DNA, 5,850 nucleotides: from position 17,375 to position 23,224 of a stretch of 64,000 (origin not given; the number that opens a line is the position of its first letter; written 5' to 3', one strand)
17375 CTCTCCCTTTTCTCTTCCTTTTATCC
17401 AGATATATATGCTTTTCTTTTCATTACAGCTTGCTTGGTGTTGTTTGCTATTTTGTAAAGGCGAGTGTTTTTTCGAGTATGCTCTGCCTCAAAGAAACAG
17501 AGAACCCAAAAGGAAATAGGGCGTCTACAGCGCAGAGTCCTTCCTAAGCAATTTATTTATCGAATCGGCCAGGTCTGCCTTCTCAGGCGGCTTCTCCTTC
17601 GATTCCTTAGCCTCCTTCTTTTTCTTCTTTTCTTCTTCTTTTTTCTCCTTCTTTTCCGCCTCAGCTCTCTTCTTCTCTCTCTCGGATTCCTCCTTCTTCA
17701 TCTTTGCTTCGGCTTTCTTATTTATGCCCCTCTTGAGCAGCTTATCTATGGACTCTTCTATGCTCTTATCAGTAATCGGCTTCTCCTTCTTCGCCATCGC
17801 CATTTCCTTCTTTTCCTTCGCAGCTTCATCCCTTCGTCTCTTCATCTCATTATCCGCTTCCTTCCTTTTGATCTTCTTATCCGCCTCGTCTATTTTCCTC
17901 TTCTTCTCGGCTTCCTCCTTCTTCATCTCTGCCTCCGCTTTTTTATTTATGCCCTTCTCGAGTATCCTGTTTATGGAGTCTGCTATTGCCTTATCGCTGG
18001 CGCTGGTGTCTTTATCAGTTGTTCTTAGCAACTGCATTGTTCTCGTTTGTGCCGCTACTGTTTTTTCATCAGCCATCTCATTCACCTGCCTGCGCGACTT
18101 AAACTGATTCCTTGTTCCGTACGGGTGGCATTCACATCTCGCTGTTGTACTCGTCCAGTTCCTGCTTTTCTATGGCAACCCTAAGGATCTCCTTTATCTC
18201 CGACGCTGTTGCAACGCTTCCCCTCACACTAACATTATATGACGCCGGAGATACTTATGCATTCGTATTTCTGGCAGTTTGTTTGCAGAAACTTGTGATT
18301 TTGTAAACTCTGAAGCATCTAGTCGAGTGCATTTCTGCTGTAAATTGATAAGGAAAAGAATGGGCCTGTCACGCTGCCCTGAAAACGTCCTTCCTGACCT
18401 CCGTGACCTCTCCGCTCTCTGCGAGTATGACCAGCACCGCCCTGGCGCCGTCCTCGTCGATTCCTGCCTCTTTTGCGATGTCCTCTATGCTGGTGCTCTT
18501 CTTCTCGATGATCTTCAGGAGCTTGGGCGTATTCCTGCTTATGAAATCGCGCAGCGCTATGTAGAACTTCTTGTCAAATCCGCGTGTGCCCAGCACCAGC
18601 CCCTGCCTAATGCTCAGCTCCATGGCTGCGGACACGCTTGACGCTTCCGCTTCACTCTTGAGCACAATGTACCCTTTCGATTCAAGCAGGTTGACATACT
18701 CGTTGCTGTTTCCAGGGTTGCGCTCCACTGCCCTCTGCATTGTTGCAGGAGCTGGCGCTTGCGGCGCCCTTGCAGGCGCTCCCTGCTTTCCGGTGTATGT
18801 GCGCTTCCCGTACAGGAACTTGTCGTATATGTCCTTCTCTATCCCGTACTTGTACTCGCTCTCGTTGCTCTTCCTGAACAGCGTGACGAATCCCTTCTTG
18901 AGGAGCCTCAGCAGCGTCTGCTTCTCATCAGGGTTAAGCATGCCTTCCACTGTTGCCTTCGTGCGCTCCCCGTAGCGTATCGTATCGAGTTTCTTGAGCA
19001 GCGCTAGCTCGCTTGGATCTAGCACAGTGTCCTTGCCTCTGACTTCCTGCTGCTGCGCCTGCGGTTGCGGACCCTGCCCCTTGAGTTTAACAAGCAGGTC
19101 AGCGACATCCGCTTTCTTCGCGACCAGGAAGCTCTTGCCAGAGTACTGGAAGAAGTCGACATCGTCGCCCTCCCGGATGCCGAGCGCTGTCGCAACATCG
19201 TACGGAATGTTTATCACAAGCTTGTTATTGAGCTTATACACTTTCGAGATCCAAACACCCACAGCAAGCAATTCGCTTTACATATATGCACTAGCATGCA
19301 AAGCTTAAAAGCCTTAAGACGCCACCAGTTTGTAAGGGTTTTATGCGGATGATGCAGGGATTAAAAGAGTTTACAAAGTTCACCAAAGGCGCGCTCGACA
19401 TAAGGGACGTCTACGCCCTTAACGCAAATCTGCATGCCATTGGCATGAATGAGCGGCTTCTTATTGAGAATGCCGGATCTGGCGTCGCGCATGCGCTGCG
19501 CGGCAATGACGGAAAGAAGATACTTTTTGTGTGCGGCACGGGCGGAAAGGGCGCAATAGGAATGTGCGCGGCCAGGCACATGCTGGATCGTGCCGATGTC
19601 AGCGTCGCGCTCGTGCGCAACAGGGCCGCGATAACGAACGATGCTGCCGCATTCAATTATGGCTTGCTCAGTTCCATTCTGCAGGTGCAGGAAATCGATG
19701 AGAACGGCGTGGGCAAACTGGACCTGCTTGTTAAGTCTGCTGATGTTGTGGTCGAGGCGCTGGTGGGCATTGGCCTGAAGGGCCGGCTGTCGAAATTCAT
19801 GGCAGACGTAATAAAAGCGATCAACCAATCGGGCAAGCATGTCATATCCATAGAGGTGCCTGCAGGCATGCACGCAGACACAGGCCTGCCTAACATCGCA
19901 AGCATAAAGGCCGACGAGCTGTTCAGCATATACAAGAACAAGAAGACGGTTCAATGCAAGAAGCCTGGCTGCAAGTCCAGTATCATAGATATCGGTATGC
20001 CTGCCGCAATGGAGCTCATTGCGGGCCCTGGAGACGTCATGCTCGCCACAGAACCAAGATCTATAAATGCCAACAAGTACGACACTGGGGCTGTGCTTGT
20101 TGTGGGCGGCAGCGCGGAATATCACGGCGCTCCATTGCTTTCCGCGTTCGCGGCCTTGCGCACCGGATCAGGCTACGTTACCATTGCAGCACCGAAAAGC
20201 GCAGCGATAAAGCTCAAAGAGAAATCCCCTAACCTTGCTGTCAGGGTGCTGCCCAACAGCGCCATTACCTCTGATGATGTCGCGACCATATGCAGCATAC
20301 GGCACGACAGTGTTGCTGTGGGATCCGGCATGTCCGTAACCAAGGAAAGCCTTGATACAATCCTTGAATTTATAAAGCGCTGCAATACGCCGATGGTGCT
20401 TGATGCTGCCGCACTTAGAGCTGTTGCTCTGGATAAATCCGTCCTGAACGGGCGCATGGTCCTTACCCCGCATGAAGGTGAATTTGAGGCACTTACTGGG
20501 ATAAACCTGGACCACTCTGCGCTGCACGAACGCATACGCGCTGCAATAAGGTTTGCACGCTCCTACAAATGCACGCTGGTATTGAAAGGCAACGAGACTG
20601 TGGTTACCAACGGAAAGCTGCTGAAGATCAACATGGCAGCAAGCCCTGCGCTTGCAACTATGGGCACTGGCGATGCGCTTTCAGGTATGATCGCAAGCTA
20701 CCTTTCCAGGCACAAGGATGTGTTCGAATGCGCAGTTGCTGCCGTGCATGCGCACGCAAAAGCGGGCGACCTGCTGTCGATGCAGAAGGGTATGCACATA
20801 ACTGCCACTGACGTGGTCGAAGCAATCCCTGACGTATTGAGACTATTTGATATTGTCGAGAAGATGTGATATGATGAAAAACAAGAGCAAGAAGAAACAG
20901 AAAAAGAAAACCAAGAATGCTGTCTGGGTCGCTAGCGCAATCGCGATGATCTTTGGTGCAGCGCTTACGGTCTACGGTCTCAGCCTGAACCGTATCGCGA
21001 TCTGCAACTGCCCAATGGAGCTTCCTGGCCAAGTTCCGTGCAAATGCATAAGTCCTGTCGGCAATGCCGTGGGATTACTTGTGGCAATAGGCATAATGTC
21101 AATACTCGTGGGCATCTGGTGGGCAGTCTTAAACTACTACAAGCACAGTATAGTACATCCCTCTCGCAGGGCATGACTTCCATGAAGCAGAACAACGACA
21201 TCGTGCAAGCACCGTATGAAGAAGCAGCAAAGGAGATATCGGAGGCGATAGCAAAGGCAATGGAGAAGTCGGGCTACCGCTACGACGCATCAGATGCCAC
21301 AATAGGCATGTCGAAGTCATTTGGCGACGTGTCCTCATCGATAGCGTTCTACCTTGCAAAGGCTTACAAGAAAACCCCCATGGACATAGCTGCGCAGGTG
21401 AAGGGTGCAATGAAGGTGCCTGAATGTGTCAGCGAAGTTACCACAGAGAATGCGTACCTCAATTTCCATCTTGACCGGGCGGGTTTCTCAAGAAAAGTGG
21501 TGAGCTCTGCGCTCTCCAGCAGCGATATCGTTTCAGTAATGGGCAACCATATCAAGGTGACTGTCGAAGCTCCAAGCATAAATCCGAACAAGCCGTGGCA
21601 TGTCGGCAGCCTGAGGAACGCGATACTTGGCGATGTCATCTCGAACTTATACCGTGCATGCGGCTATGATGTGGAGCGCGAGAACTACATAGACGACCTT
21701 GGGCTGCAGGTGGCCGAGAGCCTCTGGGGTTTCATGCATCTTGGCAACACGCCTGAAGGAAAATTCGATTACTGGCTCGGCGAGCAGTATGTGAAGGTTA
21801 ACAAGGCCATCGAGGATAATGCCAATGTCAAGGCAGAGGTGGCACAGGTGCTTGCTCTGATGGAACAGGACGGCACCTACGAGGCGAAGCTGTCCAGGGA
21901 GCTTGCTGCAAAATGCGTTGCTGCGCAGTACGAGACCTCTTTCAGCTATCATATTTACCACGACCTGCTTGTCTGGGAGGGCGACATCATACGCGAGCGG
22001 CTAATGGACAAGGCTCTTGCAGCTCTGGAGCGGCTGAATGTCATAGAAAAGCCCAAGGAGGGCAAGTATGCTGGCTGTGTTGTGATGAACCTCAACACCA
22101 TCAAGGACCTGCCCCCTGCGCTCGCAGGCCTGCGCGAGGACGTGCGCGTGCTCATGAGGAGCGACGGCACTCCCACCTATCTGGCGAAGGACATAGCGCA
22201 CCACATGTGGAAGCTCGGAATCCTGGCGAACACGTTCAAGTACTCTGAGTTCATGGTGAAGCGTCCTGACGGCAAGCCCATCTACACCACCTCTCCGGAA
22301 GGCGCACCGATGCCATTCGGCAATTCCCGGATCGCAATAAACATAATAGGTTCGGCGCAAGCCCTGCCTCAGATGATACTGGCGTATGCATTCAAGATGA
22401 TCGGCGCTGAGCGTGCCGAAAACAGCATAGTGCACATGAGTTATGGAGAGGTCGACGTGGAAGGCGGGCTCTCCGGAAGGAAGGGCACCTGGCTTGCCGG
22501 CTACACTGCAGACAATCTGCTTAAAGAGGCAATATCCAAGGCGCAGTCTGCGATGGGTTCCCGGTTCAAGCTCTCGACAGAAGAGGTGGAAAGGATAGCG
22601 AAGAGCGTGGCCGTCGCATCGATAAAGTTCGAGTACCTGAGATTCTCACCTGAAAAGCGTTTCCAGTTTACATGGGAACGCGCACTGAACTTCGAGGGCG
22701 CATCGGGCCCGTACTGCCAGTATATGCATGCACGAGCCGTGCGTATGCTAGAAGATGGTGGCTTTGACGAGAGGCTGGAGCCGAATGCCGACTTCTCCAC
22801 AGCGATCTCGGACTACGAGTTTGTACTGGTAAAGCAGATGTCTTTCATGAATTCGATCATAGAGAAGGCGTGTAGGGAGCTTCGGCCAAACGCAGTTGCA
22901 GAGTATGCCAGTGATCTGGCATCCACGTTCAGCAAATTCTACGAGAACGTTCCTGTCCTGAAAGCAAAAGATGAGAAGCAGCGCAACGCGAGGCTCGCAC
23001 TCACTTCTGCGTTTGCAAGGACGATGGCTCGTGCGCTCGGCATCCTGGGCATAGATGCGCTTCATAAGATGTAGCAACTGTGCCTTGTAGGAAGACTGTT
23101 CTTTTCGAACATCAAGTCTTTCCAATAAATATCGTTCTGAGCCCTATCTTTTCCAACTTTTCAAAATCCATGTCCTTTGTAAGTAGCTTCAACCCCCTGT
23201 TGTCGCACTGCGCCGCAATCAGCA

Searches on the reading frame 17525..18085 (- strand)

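Call 74: search_protein_families(library=ncbifam, max_evalue=0.1, proteins=[window:17525-18085:-])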
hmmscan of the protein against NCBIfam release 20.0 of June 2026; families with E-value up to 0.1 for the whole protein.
window:17525-18085:- (186 aa): 1 family
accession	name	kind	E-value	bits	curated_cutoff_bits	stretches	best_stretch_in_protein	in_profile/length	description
NF006874.0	PRK09371.1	subfamily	0.017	15.2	100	0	29-46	7-24/71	gas vesicle structural protein GvpA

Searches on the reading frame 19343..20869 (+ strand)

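Call 86: search_protein_families(library=pfam, max_evalue=0.00001, proteins=[window:19343-20869:+])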
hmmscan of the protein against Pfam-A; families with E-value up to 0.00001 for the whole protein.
window:19343-20869:+ (508 aa): 4 families
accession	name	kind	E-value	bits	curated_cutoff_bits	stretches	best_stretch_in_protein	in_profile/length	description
PF01256.23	Carb_kinase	-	1.2e-51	176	27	1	251-496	1-241/242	NAD(P)H-hydrate dehydratase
PF03853.21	YjeF_N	-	2.4e-25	89.9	24.9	1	40-200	4-167/169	YjeF-related protein N-terminus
PF08543.17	Phos_pyr_kin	-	6.7e-09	35.9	27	1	325-467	63-224/246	Phosphomethylpyrimidine kinase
PF02110.20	HK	-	5.6e-07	29.6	27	1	304-482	34-226/247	Hydroxyethylthiazole kinase family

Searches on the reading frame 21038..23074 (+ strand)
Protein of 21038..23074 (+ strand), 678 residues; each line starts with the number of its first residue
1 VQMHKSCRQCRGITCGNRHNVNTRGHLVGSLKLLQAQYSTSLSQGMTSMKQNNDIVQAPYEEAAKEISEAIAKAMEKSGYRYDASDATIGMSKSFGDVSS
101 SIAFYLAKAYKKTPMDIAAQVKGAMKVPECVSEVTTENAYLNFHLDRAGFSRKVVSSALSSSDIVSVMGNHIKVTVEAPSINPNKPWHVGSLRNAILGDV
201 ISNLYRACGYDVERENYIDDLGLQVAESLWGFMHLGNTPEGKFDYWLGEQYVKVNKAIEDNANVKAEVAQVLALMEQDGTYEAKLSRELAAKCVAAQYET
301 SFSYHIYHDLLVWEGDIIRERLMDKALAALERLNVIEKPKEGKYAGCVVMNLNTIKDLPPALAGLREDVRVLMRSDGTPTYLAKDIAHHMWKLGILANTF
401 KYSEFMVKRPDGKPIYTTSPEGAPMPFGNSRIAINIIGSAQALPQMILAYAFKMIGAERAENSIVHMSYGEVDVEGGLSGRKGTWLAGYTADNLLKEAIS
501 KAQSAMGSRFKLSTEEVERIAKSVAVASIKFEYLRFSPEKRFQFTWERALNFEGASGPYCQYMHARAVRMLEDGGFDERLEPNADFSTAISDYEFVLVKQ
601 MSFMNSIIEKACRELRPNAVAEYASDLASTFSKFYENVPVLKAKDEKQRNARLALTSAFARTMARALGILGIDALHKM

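Call 86: search_protein_families(library=pfam, max_evalue=0.00001, proteins=[window:21038-23074:+])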
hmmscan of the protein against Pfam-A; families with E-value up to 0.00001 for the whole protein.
window:21038-23074:+ (678 aa): 3 families
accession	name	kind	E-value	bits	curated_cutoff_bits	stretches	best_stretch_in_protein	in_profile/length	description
PF05746.21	DALR_1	-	1.7e-27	96.3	22.3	1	561-678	2-117/117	DALR anticodon binding domain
PF00750.26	tRNA-synt_1d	-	6.8e-23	81.6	23.3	1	155-388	2-221/349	tRNA synthetases class I (R), catalytic domain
PF03485.21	Arg_tRNA_synt_N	-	4.7e-13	50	21.5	1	66-145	2-85/85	Arginyl tRNA synthetase N terminal domain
